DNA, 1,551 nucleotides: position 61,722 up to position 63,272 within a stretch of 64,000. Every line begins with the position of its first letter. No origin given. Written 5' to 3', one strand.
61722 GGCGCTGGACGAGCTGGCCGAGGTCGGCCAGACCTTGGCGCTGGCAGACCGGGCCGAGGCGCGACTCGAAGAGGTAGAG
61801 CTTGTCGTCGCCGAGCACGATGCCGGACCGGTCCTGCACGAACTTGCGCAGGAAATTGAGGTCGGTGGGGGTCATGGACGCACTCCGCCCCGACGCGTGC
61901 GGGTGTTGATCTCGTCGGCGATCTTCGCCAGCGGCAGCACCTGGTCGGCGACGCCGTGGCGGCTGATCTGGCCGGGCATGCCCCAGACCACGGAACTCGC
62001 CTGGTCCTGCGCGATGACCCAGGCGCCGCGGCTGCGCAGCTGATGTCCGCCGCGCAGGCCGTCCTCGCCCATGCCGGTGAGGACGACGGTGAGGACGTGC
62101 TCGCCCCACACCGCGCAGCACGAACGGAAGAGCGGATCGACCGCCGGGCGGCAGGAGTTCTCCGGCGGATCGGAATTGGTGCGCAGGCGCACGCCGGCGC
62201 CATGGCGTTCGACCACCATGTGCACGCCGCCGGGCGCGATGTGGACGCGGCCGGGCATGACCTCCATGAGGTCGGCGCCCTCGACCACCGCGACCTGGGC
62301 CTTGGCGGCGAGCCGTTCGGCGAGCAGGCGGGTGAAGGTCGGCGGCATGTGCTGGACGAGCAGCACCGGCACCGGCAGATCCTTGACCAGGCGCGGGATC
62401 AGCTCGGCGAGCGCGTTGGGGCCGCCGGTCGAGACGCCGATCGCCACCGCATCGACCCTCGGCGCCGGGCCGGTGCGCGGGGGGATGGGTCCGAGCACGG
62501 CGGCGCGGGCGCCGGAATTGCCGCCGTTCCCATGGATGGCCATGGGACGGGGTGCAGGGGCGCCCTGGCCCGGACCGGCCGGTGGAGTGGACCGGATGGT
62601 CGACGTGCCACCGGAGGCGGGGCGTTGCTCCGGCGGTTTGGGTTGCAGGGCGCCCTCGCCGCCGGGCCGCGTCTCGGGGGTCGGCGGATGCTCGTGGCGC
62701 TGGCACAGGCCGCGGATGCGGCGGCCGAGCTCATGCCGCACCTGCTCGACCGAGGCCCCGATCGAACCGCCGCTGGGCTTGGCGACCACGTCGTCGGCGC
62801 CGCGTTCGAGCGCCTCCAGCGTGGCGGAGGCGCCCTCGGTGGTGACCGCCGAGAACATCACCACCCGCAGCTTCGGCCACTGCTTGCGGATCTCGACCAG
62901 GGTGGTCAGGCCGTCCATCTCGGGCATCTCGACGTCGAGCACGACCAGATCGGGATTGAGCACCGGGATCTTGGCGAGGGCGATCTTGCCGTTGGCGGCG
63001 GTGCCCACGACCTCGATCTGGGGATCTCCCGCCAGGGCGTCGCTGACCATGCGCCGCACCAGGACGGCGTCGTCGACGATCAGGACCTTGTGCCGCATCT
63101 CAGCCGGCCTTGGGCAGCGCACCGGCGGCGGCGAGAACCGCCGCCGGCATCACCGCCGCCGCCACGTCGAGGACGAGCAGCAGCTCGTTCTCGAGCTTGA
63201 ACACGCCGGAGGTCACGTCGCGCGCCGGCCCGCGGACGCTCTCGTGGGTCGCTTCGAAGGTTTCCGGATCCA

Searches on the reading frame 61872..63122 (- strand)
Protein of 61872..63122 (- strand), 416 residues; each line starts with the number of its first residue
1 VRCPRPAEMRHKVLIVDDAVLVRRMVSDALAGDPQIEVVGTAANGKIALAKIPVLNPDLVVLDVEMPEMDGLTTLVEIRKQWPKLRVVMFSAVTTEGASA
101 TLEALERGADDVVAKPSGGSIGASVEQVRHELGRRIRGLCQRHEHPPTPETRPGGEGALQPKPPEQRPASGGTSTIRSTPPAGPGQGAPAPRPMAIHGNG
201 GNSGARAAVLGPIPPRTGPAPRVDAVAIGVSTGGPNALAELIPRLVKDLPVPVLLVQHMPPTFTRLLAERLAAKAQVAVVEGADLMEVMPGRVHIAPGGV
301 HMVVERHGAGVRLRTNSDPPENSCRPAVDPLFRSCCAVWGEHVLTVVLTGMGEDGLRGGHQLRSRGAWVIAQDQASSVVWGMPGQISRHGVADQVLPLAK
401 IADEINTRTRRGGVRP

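Call 53: search_protein_families(library=pfam, proteins=[window:61872-63122:-], max_evalue=0.001)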
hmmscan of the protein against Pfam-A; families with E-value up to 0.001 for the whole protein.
window:61872-63122:- (416 aa): 2 families
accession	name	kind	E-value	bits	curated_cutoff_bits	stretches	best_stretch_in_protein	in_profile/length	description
PF01339.22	CheB_methylest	-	7.3e-60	202.1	24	1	226-405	1-174/174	CheB methylesterase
PF00072.30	Response_reg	-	4.8e-24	85.1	30.2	1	13-117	1-101/111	Response regulator receiver domain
